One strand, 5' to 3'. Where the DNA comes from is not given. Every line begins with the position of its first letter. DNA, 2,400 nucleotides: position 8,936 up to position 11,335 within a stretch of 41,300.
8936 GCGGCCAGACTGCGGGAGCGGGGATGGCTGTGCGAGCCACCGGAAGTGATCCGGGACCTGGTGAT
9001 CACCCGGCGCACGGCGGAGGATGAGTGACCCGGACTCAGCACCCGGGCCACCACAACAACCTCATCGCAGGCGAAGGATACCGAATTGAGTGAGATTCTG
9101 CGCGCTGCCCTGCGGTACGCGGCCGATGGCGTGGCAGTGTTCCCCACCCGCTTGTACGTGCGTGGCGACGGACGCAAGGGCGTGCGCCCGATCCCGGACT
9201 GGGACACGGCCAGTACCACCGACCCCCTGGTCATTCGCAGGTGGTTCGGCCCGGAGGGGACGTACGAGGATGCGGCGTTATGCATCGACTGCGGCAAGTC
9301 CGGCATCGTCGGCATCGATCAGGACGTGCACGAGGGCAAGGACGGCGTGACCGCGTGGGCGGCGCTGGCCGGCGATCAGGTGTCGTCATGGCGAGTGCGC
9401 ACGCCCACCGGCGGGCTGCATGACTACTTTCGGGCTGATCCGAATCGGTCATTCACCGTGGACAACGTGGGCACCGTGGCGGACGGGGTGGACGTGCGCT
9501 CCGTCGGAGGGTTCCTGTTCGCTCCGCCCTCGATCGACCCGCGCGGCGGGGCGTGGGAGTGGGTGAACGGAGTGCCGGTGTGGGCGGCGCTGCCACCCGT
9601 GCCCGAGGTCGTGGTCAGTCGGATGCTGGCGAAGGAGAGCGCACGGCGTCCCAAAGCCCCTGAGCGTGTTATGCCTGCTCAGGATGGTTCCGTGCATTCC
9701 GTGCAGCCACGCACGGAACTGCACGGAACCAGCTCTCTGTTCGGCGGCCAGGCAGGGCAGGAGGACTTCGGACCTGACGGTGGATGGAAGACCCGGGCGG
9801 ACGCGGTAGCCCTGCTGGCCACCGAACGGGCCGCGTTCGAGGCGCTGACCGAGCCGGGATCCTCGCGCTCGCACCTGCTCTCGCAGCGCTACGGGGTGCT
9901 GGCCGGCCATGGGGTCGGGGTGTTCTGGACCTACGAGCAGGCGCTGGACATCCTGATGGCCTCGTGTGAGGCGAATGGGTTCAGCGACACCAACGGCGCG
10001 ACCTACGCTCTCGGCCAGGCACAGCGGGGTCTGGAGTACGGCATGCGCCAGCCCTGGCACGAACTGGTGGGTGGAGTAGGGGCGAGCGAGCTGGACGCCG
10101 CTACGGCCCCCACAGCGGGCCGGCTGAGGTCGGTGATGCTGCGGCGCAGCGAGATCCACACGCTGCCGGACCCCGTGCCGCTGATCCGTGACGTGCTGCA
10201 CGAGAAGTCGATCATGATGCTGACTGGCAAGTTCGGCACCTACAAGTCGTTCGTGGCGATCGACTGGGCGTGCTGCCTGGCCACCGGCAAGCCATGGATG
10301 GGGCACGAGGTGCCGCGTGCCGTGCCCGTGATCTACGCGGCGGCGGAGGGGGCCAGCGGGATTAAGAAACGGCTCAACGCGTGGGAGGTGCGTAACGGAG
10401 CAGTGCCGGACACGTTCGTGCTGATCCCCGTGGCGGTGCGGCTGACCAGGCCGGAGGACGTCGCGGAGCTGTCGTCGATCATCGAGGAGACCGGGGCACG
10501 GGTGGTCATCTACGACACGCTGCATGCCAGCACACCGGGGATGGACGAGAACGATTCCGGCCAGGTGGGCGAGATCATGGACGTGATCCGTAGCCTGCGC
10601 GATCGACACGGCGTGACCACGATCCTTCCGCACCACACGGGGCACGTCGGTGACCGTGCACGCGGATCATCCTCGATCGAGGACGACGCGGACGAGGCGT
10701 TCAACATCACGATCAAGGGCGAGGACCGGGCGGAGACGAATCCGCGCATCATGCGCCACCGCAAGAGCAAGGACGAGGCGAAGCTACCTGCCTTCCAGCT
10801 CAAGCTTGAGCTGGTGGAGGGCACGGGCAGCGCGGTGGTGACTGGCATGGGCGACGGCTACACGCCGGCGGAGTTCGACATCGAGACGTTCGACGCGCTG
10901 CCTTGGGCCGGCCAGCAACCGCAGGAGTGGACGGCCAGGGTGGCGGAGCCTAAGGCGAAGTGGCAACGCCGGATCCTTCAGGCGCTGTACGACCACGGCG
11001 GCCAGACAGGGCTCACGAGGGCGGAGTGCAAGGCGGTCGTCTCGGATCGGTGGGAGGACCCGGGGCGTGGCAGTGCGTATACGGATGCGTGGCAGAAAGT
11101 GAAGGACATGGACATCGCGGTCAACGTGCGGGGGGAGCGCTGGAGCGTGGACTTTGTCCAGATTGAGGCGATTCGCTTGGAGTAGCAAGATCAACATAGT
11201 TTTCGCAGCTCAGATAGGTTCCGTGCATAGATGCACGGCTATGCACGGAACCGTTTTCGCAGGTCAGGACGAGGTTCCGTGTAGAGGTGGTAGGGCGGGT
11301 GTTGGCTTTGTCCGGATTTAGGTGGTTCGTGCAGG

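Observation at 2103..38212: Genome-wide family of a 20-bp ATCGT-N10-ACGA box fused to TTGACA promoters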

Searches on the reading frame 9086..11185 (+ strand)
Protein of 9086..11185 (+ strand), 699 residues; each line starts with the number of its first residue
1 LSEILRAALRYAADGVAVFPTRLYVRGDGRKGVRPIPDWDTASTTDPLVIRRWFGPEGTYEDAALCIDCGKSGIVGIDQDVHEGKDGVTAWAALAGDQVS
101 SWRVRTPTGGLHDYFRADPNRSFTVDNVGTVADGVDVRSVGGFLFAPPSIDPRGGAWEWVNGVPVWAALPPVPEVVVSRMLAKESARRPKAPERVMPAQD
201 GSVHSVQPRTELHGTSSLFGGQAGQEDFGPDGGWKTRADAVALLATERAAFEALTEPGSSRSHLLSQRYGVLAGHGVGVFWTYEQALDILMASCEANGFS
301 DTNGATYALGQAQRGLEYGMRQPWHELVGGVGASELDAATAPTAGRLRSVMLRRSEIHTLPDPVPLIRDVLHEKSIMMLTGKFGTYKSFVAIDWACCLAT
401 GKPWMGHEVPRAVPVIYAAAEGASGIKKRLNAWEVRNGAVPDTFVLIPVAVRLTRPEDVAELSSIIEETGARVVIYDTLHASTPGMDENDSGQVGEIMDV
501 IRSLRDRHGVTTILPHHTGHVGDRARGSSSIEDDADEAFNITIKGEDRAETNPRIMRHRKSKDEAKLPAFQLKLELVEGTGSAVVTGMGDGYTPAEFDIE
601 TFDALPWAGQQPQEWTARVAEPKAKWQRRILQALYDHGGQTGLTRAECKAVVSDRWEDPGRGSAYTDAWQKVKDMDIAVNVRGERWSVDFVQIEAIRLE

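Call 9: search_protein_families(library=pfam, proteins=[window:9086-11185:+], max_evalue=0.01)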
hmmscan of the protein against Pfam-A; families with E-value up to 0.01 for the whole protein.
window:9086-11185:+ (699 aa): 2 families
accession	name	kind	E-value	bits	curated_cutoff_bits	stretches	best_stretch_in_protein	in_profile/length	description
PF13481.12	AAA_25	-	1.6e-34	119.7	27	1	346-522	6-194/195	AAA domain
PF09250.16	Prim-Pol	-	1.3e-22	81.4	22.8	1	8-173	1-156/158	Bifunctional DNA primase/polymerase, N-terminal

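Call 25: find_related_loci(query=window:9086-11185:+, collection=viral_contigs, flank=10000)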
Query window:9086-11185:+ (699 aa) in viral_contigs; peptide patterns used: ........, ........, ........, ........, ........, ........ (x = any residue, [..] = any of these).
5 stretches matched a pattern; 5 encode a relative of the query (tblastn E <= 1e-3); 5 distinct loci.
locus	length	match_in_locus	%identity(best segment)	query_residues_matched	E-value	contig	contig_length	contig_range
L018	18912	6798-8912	98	1-699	0e+0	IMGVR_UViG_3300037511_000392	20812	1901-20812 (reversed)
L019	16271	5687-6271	26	363-547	8e-12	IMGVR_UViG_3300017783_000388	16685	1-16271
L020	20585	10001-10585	26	363-547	6e-12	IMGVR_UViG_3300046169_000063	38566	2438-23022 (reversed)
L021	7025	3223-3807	26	363-547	8e-12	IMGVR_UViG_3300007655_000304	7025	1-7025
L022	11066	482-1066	26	363-547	1e-11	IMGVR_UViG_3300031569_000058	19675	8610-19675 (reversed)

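Call 28: search_dna_similar(query=window:9086-11185:+, collection=phages, mode=protein, max_rows=25)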
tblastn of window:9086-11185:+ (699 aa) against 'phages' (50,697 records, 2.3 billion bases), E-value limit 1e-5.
Records with a match: 727; places in all: 727; records where one place covers at least 80% of the query: 0.
Best place of each record, by identity: <60% 727.
By first word of the organism name: Mycobacterium 500; Vibrio 77; Gordonia 63; Corynebacterium 8; Roseobacter 8; Rhodococcus 7; Escherichia 6; Pantoea 5; Caudoviricetes 5; Nocardia 5; and 20 more.
By host as written in the record: Mycobacterium smegmatis mc2 155 365; - 91; Mycobacterium smegmatis mc#155 79; Gordonia terrae 3612 29; Gordonia rubripertincta NRRL B-16540 15; Mycobacterium smegmatis mc2155 10; Mycobacterium sp. 8; Mycolicibacterium smegmatis MC2 155 7; and 64 more.
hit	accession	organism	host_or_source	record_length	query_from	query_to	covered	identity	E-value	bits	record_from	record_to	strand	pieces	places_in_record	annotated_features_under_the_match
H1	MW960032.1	Rhizobium phage RHph_X2_25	Sinorhizobium americanum X2_25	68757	8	545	77%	24.6%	1e-11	75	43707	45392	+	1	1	putative DNA primase/polymerase protein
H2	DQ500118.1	Rhizobium phage 16-3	-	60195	8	545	77%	23.0%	9e-12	75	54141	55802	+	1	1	16-3p101: p101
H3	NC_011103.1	Rhizobium phage 16-3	-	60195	8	545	77%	23.0%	9e-12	75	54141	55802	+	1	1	16-3p101: DNA polymerase/primase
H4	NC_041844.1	Mycobacterium phage Optimus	Mycobacterium smegmatis mc2 155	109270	284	585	43%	31.0%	2e-30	134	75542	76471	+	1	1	140: DNA helicase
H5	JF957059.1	Mycobacterium phage Optimus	Mycobacterium smegmatis mc2 155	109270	284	585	43%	31.0%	2e-30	134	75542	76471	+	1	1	140: helix-turn-helix DNA binding protein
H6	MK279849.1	Mycobacterium phage Duke13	Mycobacterium smegmatis mc2 155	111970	284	585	43%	31.0%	2e-30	134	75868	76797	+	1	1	145: helix-turn-helix DNA binding protein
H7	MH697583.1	Mycobacterium phage EricMillard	soil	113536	284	585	43%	31.0%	2e-30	134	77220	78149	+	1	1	141: helix-turn-helix DNA binding protein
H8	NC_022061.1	Mycobacterium phage KayaCho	Mycobacterium smegamtis mc2 155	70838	360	688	47%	28.0%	2e-14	84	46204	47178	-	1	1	48: DNA polymerase/primase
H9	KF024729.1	Mycobacterium phage KayaCho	Mycobacterium smegamtis mc2 155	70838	360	688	47%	28.0%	2e-14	84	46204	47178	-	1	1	48: DNA primase/helicase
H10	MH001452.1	Mycobacterium phage Kheth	Mycobacterium smegmatis mc2 155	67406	360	674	45%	28.3%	2e-14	84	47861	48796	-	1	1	55: DNA primase/helicase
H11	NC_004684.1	Mycobacterium phage Rosebush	Mycobacterium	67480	360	674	45%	28.3%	2e-14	84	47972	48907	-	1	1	DNA polymerase/primase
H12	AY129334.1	Mycobacterium phage Rosebush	Mycobacterium sp.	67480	360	674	45%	28.3%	2e-14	84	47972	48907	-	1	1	54: hypothetical protein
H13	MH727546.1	Mycobacterium phage Eaglehorse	Mycobacterium smegmatis mc2 155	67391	360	674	45%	28.3%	2e-14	84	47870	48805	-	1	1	55: DNA primase/helicase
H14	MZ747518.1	Mycobacterium phage Calamitous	Mycobacterium smegmatis mc#155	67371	360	674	45%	28.3%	1e-14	84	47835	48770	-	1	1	55: DNA primase/helicase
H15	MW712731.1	Mycobacterium phage Lars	Mycobacterium smegmatis mc#155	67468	360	674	45%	28.3%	1e-14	84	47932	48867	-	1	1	55: DNA primase/helicase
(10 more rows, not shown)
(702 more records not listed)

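Call 39: find_homologous_proteins(query=window:9086-11185:+, max_evalue=1e-20)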
Query window:9086-11185:+ (699 aa): 77 proteins with E <= 1e-20 among 8000 candidates.
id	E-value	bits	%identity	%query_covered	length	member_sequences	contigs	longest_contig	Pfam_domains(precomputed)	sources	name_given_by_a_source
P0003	0.0e+0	1584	98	100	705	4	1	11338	PF09250.17,PF13481.13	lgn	-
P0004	2.8e-218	745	53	99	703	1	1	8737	PF09250.17,PF13481.13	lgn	-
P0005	1.2e-202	693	52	94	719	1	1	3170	PF09250.17,PF13481.13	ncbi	-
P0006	4.7e-197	675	49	99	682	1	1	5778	PF09250.17,PF13481.13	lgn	-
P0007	7.9e-194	664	50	99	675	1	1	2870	PF09250.17,PF13481.13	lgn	-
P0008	3.7e-192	658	50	96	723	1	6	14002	PF09250.17,PF13481.13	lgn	-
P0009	4.2e-192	658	50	99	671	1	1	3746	PF09250.17,PF13481.13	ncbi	-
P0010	8.0e-190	651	49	99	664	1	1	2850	PF09250.17,PF13481.13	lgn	-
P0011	4.7e-189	648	49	99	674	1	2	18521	PF09250.17,PF13481.13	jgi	jgi:hypothetical protein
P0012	5.7e-182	625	47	99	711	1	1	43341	PF09250.17,PF13481.13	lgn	-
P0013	4.5e-177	608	47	98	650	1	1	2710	PF09250.17,PF13481.13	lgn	-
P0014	3.0e-172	593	45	99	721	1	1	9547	PF09250.17,PF13481.13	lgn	-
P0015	6.1e-171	588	44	93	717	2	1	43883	PF09250.17,PF13481.13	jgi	jgi:hypothetical protein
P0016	3.1e-159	550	44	95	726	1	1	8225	PF09250.17,PF13481.13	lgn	-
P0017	4.4e-159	549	43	98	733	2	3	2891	PF09250.17,PF13481.13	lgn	-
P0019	4.4e-150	519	43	92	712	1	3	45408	PF09250.17,PF13481.13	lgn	-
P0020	6.2e-150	519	44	94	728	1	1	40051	PF09250.17,PF13481.13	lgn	-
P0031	2.3e-140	487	41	99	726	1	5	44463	PF09250.17,PF13481.13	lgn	-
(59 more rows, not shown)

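Call 41: find_related_loci(query=A1, collection=genome_contigs, flank=10000)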
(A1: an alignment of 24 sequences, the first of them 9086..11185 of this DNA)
Query A1 (699 aa) in genome_contigs; peptide patterns used: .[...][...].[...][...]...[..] (x = any residue, [..] = any of these).
76 stretches matched a pattern; 48 encode a relative of the query (tblastn E <= 1e-3); 48 distinct loci.
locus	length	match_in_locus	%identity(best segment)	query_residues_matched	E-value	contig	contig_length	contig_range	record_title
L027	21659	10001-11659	28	77-648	2e-38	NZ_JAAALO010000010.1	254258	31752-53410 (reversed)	Micromonospora rubida strain NEAU-HG-1 Scaffold10, whole genome shotgun sequence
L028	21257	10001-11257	28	266-688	4e-37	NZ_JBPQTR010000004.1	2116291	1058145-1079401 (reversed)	Micromonospora sp. URMC 103 contig_1, whole genome shotgun sequence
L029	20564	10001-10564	37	347-530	6e-32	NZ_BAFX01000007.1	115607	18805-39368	Nocardia concava NBRC 100430, whole genome shotgun sequence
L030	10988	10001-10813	31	338-615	8e-32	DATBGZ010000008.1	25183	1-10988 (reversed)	MAG TPA_asm: Micromonosporaceae bacterium isolate SMAG_U3851 k141_1146585, whole genome shotgun sequence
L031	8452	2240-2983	34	331-578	2e-31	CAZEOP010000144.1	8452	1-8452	MAG TPA_asm: uncultured Gordonia sp. isolate SRP220891_co4_273 genome assembly, contig: NODE_15001_length_8452_cov_10.46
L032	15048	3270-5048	28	5-603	6e-31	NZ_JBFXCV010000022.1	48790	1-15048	MAG: Methylocystis sp. isolate CA_2019_TPBS_78 NODE_4437_length_48790_cov_6.885868_TPBS, whole genome shotgun sequence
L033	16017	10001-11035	30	346-693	6e-30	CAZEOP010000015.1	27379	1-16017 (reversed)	MAG TPA_asm: uncultured Gordonia sp. isolate SRP220891_co4_273 genome assembly, contig: NODE_2863_length_27379_cov_10.43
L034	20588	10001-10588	34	339-530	2e-29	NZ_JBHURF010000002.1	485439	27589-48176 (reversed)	Rhodococcus sp. NPDC056960 NPDC056960_390_D11.ctg-0002, whole genome shotgun sequence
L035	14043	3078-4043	33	314-638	2e-26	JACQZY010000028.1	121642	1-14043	MAG: Actinomycetota bacterium isolate NC_groundwater_1579_Pr3_B-0.1um_64_21 SR-2_scaffold_141_4173115, whole genome shot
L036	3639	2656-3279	34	366-573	3e-26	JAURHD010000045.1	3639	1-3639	MAG: Cephaloticoccus sp. isolate SFB_649D_100_90 NODE_45_length_3639_cov_3.645424, whole genome shotgun sequence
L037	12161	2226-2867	35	366-577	9e-26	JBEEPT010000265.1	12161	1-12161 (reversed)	MAG: Pseudomonadota bacterium isolate eastforkpoplarcreek_2019_sw_WHONDRS-S19S_0039_B_bin.13 scaffold_1560520, whole gen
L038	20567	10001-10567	34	347-530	2e-25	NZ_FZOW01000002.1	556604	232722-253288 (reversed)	Rhodococcoides kyotonense strain JCM 23211, whole genome shotgun sequence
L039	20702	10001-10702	34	338-577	4e-24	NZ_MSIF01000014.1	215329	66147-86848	Actinophytocola xinjiangensis strain CGMCC 4.4663 contig14, whole genome shotgun sequence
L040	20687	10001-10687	34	348-578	2e-23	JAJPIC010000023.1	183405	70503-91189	MAG: Beijerinckiaceae bacterium isolate Centralia_MAG_244 k107_7942344, whole genome shotgun sequence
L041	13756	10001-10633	36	366-575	3e-23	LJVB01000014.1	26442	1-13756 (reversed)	MAG: Acidithiobacillales bacterium SM1_46 WOR1_30_36_1116, whole genome shotgun sequence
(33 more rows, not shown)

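Call 42: find_related_loci(query=A1, collection=viral_contigs, flank=10000)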
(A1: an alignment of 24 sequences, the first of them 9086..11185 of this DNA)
Query A1 (699 aa) in viral_contigs; peptide patterns used: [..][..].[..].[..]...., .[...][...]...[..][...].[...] (x = any residue, [..] = any of these).
600 stretches matched a pattern (row limit reached: there are more); 542 encode a relative of the query (tblastn E <= 1e-3); the best 80 are kept; 80 distinct loci.
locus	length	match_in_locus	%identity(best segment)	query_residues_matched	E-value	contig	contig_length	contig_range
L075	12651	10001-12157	43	2-697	6e-153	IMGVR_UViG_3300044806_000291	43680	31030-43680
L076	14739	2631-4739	40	15-696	2e-147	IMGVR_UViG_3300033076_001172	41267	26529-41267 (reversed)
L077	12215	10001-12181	40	2-696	7e-127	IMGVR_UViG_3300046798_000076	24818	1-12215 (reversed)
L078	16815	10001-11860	39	4-651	2e-117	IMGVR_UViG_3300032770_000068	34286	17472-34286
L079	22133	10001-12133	30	1-688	7e-64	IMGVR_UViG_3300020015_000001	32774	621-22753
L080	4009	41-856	35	330-602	1e-40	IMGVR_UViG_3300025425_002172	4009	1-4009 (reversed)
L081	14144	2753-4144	30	106-578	9e-39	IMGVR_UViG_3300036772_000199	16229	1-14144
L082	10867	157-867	35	347-587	4e-38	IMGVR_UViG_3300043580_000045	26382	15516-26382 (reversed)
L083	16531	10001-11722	27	103-656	5e-37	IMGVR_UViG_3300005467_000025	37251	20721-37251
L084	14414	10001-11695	30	84-665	1e-34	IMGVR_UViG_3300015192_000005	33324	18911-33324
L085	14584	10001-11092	30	355-696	1e-34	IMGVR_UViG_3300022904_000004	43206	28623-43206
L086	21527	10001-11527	29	5-549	2e-37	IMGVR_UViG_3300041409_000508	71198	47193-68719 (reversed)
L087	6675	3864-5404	32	4-589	6e-32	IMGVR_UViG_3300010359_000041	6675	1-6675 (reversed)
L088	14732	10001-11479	26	1-551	4e-31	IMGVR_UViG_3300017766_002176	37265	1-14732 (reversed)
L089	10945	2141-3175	30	346-693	1e-29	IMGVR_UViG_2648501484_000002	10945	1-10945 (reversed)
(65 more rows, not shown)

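Call 44: find_encoding_contigs(protein=P0012, flank=10000, max_places=1)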
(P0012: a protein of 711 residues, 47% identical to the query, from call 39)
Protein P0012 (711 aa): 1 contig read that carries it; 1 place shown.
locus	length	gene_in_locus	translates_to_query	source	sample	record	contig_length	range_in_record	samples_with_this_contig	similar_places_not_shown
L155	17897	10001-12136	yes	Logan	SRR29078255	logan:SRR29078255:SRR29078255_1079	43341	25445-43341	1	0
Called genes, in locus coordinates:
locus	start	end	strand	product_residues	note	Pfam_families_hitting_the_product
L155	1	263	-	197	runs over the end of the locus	-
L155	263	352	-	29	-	-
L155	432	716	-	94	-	-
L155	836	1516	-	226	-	-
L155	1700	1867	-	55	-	-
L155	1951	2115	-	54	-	-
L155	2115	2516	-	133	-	-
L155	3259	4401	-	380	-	-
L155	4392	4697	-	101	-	-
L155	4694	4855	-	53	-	-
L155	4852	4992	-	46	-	-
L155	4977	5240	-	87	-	-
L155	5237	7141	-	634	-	PF00270:DEAD, PF04851:ResIII, PF00271:Helicase_C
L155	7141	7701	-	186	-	-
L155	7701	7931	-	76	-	PF00196:GerE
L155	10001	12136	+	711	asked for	PF09250:Prim-Pol, PF13481:AAA_25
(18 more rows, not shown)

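Call 45: find_encoding_contigs(protein=P0011, flank=10000, max_places=2)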
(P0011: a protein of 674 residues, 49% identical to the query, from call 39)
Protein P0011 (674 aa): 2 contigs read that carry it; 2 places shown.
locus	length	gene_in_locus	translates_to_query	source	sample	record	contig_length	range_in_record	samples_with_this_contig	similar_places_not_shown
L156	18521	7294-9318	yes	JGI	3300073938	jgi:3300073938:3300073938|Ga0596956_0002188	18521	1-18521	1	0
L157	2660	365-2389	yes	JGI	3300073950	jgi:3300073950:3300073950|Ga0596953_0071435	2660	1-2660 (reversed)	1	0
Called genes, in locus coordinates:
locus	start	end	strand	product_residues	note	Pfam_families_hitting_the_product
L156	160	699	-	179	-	-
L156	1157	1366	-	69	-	-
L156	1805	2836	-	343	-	-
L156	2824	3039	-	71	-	-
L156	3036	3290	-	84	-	-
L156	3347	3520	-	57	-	-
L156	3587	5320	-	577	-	PF00270:DEAD, PF04851:ResIII, PF00271:Helicase_C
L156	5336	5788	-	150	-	-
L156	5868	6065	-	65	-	-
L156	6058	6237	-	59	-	-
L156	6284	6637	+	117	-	-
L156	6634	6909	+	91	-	-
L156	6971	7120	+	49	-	-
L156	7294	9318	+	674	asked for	PF09250:Prim-Pol, PF13481:AAA_25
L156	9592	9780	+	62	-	-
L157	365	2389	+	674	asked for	PF09250:Prim-Pol, PF13481:AAA_25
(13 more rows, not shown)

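Call 46: find_encoding_contigs(protein=P0008, flank=10000, max_places=2)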
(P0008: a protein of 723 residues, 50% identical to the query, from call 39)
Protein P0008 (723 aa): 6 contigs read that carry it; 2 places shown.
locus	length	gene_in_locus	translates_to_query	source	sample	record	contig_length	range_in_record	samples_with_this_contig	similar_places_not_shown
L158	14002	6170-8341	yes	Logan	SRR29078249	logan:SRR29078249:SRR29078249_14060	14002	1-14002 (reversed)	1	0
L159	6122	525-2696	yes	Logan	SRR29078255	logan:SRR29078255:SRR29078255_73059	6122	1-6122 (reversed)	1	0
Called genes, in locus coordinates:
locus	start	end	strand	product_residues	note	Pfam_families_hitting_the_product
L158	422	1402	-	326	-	-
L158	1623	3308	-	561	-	PF00270:DEAD, PF04851:ResIII, PF00271:Helicase_C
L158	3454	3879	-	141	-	-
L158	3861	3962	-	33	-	-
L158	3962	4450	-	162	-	-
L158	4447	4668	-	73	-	-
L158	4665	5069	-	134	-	-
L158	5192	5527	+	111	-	-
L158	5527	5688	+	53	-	-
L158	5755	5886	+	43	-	-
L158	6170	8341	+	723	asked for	PF09250:Prim-Pol, PF13481:AAA_25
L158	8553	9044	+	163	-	-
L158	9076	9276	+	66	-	-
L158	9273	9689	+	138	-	PF05866:RusA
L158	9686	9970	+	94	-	PF01844:HNH, PF14279:HNH_5 (weak)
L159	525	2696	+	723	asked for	PF09250:Prim-Pol, PF13481:AAA_25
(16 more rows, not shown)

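Call 47: find_encoding_contigs(protein=P0004, flank=10000, max_places=1)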
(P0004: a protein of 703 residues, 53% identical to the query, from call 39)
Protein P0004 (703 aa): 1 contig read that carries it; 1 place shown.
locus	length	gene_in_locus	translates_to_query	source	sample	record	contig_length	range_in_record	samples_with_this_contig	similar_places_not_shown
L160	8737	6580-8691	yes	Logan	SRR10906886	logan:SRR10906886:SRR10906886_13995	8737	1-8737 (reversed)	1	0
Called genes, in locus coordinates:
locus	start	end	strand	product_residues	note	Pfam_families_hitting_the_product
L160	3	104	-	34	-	?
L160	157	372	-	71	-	-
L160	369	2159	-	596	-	PF00270:DEAD, PF04851:ResIII, PF00271:Helicase_C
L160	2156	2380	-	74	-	PF00196:GerE, PF08281:Sigma70_r4_2 (weak), PF13384:HTH_23 (weak)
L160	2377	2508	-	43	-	-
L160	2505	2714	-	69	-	-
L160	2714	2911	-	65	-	-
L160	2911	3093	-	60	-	-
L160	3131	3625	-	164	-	-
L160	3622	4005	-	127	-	-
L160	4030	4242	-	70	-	PF13560:HTH_31 (weak)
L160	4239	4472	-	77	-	-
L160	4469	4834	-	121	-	-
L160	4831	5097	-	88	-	-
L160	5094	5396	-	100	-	-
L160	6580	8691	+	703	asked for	PF09250:Prim-Pol, PF13481:AAA_25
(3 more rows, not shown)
